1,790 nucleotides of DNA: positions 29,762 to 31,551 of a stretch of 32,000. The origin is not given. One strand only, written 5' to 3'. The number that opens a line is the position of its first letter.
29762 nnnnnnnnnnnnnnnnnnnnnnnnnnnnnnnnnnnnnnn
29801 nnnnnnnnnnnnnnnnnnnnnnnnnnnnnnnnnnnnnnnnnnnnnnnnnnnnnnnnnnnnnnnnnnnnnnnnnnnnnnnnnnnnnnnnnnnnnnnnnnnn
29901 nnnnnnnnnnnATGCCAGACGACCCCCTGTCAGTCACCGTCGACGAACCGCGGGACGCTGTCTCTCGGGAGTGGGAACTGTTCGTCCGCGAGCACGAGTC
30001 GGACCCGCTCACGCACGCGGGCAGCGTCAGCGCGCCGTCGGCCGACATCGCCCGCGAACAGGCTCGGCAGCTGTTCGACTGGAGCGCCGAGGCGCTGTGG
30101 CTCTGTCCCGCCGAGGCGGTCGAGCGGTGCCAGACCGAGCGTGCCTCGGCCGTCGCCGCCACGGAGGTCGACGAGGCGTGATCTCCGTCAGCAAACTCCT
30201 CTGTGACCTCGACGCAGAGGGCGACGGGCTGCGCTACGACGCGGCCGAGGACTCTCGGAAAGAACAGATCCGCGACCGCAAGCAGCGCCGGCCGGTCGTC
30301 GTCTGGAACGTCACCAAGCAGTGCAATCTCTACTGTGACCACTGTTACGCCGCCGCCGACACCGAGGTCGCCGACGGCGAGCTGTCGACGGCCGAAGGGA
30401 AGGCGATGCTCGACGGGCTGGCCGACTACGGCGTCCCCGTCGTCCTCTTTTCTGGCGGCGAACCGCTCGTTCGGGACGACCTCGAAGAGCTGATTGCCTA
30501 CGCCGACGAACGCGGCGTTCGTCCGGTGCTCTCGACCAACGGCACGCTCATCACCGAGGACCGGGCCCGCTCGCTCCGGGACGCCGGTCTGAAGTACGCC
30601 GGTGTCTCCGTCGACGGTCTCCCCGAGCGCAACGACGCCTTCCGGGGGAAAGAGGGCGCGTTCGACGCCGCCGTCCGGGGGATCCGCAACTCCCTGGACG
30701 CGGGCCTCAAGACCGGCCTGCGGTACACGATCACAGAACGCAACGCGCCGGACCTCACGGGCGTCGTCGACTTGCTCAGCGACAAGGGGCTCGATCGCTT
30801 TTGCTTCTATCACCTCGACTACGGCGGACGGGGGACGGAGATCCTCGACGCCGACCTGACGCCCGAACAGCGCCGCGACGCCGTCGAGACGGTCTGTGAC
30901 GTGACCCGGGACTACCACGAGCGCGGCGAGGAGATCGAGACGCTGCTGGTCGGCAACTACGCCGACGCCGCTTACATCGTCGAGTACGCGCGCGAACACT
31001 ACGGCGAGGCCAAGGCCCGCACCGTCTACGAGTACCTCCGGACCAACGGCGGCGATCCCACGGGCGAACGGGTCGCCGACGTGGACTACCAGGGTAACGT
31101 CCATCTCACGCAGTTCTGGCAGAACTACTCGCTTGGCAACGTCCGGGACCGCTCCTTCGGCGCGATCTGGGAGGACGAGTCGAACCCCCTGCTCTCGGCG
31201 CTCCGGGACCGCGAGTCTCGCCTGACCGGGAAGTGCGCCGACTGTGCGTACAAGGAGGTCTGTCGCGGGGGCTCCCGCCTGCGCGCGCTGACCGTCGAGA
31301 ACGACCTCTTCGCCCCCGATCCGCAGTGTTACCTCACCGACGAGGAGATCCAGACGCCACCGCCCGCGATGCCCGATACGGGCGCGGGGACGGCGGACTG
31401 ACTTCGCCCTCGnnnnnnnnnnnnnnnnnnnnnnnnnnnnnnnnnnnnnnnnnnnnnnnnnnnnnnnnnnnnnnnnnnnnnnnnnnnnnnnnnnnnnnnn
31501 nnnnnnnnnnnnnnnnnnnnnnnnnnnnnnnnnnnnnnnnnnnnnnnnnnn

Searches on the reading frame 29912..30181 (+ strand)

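Call 31: search_protein_families(library=pfam, proteins=[window:29912-30181:+], max_evalue=0.01)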
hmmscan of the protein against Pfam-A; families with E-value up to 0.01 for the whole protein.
window:29912-30181:+ (89 aa): 1 family
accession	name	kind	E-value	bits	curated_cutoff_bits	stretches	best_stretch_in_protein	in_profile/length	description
PF06243.16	PaaB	-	1.3e-07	32.1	27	1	20-79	4-65/89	Phenylacetic acid degradation B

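Call 39: search_protein_families(library=ncbifam, proteins=[window:29912-30181:+], max_evalue=0.01)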
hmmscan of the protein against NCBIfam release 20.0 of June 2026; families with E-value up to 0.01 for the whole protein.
window:29912-30181:+ (89 aa): 3 families
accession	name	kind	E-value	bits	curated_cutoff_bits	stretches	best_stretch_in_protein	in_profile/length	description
TIGR04031.1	Htur_1727_fam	subfamily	1.2e-40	137.3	57.2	1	6-75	2-71/71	Htur_1727 family rSAM-partnered candidate RiPP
TIGR02157.1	PA_CoA_Oxy2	equivalog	3.6e-06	27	85.45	1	20-71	3-56/90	1,2-phenylacetyl-CoA epoxidase subunit PaaB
NF041867.1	paab_haloarch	equivalog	8.7e-05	22.6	150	1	21-80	3-64/100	1,2-phenylacetyl-CoA epoxidase subunit PaaB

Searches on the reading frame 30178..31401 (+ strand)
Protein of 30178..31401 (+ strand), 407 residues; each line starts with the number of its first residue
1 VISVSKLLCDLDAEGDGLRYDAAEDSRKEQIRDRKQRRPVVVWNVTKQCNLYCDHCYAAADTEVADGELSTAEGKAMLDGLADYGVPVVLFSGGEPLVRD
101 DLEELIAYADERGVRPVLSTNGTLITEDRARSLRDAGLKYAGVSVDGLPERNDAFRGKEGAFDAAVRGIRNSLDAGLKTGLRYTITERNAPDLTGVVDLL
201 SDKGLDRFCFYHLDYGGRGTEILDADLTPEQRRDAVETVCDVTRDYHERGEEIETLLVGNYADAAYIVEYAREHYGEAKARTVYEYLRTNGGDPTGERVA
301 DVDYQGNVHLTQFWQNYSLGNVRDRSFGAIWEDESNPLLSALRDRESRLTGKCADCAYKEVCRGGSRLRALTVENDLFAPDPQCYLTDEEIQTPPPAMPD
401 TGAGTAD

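Call 39: search_protein_families(library=ncbifam, proteins=[window:30178-31401:+], max_evalue=0.01)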
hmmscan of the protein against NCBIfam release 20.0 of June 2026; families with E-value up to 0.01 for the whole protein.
window:30178-31401:+ (407 aa): 84 families (the best 25 are shown)
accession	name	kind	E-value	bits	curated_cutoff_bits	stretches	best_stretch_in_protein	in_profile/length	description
TIGR04347.1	pseudo_SAM_Halo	equivalog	1.2e-218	726.1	525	1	2-391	1-390/390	TIGR04347 family pseudo-SAM/SPASM protein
TIGR04054.1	rSAM_NirJ1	equivalog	1.2e-135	452.1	650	1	2-391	1-387/387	putative heme d1 biosynthesis radical SAM protein NirJ1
TIGR04546.1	rSAM_ahbC_deAc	equivalog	8.6e-129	429.7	650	1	2-391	1-390/390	12,18-didecarboxysiroheme deacetylase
TIGR04051.1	rSAM_NirJ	equivalog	6.5e-107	357.5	515.45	1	38-391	1-353/354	heme d1 biosynthesis radical SAM protein NirJ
TIGR04545.1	rSAM_ahbD_hemeb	equivalog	1.7e-63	215.1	500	1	41-385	2-336/339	heme b synthase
TIGR04053.2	TIGR04053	equivalog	5.7e-63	213.4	395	1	36-385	5-363/366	TIGR04053 family radical SAM/SPASM domain-containing protein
TIGR04055.1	rSAM_NirJ2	equivalog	8.7e-63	212.8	500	2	40-240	1-201/326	putative heme d1 biosynthesis radical SAM protein NirJ2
TIGR04303.1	GeoRSP_rSAM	equivalog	2e-41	142.6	400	2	41-235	7-200/325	GeoRSP system radical SAM/SPASM protein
TIGR03962.1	mycofact_rSAM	equivalog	6e-39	134.2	265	2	41-234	14-207/339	mycofactocin radical SAM maturase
NF050035.1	rSAM_WgK_link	exception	9.4e-34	117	650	2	36-200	6-171/367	radical SAM/SPASM peptide maturase WgkB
TIGR04133.1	rSAM_w_lipo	hypoth_equivalog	2.4e-33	115.5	425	1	24-366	11-331/350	TIGR04133 family radical SAM/SPASM protein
TIGR04250.1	SCM_rSAM_ScmE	equivalog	9.4e-33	113.6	400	1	44-385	8-346/358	SynChlorMet cassette radical SAM/SPASM protein ScmE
TIGR04103.1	rSAM_nif11_3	equivalog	1.2e-32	113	725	1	37-370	3-329/412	nif11-class peptide radical SAM maturase 3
TIGR03913.1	rad_SAM_trio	equivalog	1.9e-32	112.3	591.75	1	33-368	12-337/477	GDL motif peptide-associated radical SAM/SPASM maturase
TIGR02109.1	PQQ_syn_pqqE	equivalog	2.2e-29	102.5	381.35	1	41-387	9-333/358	pyrroloquinoline quinone biosynthesis protein PqqE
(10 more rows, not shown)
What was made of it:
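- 29912..31401 (+): Htur_1727-family candidate RiPP plus TIGR04347 pseudo-SAM/SPASM protein. Call 39.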
